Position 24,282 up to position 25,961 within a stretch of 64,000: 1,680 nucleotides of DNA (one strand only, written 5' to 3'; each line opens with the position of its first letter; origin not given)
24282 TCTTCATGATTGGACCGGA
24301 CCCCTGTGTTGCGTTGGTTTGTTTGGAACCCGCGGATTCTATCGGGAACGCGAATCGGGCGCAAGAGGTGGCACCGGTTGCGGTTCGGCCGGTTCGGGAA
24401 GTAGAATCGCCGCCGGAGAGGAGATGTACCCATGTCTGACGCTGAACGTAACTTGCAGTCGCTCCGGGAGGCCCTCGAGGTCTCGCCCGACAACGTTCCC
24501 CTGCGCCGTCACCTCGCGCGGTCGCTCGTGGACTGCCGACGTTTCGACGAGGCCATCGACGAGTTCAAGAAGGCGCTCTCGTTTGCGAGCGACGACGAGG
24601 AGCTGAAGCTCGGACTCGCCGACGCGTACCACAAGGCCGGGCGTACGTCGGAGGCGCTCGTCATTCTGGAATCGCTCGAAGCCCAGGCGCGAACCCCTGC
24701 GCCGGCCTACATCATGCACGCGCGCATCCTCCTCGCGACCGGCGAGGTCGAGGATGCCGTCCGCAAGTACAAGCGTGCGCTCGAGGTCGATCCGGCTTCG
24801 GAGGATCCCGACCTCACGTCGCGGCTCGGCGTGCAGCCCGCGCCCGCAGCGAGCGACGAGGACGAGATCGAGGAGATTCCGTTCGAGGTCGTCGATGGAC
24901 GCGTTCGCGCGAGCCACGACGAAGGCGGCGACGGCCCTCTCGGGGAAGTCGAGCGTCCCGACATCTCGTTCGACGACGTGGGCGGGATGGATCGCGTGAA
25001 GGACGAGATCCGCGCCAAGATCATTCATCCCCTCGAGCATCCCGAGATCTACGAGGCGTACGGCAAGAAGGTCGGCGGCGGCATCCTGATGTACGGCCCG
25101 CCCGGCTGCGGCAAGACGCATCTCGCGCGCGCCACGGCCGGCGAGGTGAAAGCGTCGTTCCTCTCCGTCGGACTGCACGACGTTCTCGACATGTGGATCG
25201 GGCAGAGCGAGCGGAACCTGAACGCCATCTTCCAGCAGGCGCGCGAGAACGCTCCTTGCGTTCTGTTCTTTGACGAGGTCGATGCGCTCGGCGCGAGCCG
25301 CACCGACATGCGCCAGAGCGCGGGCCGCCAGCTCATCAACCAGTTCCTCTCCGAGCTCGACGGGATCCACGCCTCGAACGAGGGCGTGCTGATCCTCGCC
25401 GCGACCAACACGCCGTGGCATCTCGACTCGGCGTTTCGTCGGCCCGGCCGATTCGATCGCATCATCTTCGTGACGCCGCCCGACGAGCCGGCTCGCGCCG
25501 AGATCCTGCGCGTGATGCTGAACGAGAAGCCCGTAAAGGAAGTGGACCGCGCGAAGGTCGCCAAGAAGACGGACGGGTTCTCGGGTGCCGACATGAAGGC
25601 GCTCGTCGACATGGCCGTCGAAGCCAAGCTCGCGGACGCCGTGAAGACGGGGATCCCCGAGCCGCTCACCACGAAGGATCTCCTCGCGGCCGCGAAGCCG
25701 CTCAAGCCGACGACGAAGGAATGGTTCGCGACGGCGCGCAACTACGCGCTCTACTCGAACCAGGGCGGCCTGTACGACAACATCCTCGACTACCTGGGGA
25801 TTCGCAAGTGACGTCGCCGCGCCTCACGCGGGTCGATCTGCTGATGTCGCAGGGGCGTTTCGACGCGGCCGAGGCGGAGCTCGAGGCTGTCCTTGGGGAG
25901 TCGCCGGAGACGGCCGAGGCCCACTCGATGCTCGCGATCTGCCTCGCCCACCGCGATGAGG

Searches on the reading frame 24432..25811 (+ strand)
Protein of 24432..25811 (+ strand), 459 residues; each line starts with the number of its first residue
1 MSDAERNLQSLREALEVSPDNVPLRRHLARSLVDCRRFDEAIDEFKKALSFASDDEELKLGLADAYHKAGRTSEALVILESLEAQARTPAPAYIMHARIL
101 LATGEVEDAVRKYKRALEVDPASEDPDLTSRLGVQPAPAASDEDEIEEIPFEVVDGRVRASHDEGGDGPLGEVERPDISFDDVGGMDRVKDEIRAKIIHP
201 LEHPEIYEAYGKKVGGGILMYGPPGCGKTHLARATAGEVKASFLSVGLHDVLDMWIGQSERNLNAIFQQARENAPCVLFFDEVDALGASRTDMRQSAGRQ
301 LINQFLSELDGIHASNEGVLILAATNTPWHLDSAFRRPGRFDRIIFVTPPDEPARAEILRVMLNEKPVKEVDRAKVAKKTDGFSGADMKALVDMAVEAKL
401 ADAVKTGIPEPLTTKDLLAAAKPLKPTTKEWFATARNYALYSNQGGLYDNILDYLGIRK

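Call 15: search_protein_families(library=ncbifam, proteins=[window:24432-25811:+], max_evalue=1e-10)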
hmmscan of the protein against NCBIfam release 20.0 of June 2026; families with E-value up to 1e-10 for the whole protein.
window:24432-25811:+ (459 aa): 11 families
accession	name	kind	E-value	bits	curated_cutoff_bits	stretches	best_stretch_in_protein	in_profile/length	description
TIGR01243.1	CDC48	subfamily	2.9e-67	227.6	802.65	1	173-413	445-686/733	CDC48 family AAA ATPase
TIGR01241.2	FtsH_fam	equivalog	4.8e-65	220.5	600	1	174-395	155-378/598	ATP-dependent zinc metalloprotease FtsH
NF003069.1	PRK03992.1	subfamily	3.3e-63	214.1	500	1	173-396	123-349/379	proteasome-activating nucleotidase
TIGR01242.2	TIGR01242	subfamily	3.7e-62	210.4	500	1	173-395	106-331/362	proteasome-activating nucleotidase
NF041006.2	cell_div_CdvC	equivalog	4.2e-53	180.6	650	1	92-430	13-355/370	cell division protein CdvC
NF047747.1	PrtsmActNtasePan2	equivalog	5.7e-52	177.3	700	1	174-395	144-368/397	proteasome-activating nucleotidase Pan2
NF008004.0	PRK10733.1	equivalog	2.3e-50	171.3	1008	1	178-395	149-368/644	ATP-dependent zinc metalloprotease FtsH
NF047748.1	PrtsmActNtasePan1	equivalog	1.2e-48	166.2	750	1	174-395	141-365/405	proteasome-activating nucleotidase Pan1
TIGR03689.1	pup_AAA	equivalog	7.6e-43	147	504.75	1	174-400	175-411/512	proteasome ATPase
NF042959.1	IteA_antiphage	equivalog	1.1e-35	123.5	510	1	196-398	106-303/367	anti-phage ATPase IteA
TIGR02917.1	PEP_TPR_lipo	equivalog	2.7e-13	48.7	312.2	0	47-125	558-636/899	XrtA/PEP-CTERM system TPR-repeat protein PrsT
